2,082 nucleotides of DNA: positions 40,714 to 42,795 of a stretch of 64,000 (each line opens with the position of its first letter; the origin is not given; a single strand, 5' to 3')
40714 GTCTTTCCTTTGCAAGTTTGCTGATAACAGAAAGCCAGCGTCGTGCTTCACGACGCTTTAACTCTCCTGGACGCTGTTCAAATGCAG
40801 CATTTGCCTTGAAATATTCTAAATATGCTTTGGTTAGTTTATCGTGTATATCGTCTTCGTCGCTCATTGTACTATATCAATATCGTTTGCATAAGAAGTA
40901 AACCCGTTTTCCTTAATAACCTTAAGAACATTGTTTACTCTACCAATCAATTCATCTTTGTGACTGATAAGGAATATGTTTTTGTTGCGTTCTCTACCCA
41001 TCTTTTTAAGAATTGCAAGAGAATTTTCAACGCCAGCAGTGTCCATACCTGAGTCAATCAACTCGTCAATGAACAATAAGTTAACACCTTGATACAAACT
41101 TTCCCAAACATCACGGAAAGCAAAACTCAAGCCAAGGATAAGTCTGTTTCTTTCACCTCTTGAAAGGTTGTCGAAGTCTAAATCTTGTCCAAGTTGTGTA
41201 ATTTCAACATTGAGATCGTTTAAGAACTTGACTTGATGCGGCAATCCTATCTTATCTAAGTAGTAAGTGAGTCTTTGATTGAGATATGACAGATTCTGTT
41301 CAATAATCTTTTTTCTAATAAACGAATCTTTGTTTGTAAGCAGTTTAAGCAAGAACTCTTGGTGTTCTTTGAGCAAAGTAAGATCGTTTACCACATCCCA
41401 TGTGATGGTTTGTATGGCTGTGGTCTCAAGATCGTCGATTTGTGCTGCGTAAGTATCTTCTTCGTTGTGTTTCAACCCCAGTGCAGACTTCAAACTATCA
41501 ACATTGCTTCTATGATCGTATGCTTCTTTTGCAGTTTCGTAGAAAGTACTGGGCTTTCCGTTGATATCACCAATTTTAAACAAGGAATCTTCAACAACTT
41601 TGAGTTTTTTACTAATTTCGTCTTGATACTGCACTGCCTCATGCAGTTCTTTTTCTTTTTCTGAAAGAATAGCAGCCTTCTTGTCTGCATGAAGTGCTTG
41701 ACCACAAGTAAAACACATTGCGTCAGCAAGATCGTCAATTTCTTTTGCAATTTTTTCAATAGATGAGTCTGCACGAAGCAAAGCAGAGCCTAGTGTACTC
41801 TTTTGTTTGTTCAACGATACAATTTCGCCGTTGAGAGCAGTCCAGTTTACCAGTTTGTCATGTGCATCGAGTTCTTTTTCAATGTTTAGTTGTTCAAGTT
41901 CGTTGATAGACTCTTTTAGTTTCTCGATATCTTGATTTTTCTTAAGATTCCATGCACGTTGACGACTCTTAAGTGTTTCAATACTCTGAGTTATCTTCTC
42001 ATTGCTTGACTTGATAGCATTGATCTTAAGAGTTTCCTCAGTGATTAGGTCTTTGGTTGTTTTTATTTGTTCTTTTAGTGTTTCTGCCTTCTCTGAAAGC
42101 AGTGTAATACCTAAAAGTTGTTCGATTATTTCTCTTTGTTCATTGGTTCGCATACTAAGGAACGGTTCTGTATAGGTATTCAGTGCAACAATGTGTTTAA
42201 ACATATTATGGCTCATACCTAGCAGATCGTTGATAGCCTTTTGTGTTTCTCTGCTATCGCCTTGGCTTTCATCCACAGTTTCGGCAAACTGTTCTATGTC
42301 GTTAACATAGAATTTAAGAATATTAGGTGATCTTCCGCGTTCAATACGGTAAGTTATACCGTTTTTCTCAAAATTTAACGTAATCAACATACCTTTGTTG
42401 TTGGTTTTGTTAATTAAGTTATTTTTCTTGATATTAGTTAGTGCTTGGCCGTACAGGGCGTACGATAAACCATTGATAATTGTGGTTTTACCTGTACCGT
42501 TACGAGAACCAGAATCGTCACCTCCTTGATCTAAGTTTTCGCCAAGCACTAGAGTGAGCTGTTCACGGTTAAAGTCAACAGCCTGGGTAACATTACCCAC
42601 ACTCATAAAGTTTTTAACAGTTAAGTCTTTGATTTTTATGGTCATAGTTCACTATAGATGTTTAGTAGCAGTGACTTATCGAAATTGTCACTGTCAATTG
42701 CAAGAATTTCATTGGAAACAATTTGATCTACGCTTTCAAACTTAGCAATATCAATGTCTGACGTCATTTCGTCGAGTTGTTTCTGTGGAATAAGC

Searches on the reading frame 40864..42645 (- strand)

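Call 7: search_protein_families(library=pfam, proteins=[window:40864-42645:-], max_evalue=0.01)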
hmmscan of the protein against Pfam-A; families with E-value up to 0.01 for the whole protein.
window:40864-42645:- (593 aa): 2 families
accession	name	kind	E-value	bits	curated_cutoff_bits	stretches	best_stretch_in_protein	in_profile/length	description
PF13476.12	AAA_23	-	5.2e-12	47.3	27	1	8-251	2-197/201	AAA domain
PF02463.25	SMC_N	-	6.7e-08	32.7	40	1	214-581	91-217/220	RecF/RecN/SMC N terminal domain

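Call 8: search_protein_families(library=phrogs, proteins=[window:40864-42645:-], max_evalue=0.01)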
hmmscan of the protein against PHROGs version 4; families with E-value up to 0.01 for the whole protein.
window:40864-42645:- (593 aa): 2 families
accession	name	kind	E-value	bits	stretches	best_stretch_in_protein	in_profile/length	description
phrog_77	-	DNA, RNA and nucleotide metabolism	3.7e-100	337.9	1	1-585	294-952/967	SbcC-like subunit of palindrome specific endonuclease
phrog_21388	-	DNA, RNA and nucleotide metabolism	7.1e-18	65.9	1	3-125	2-123/126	exonuclease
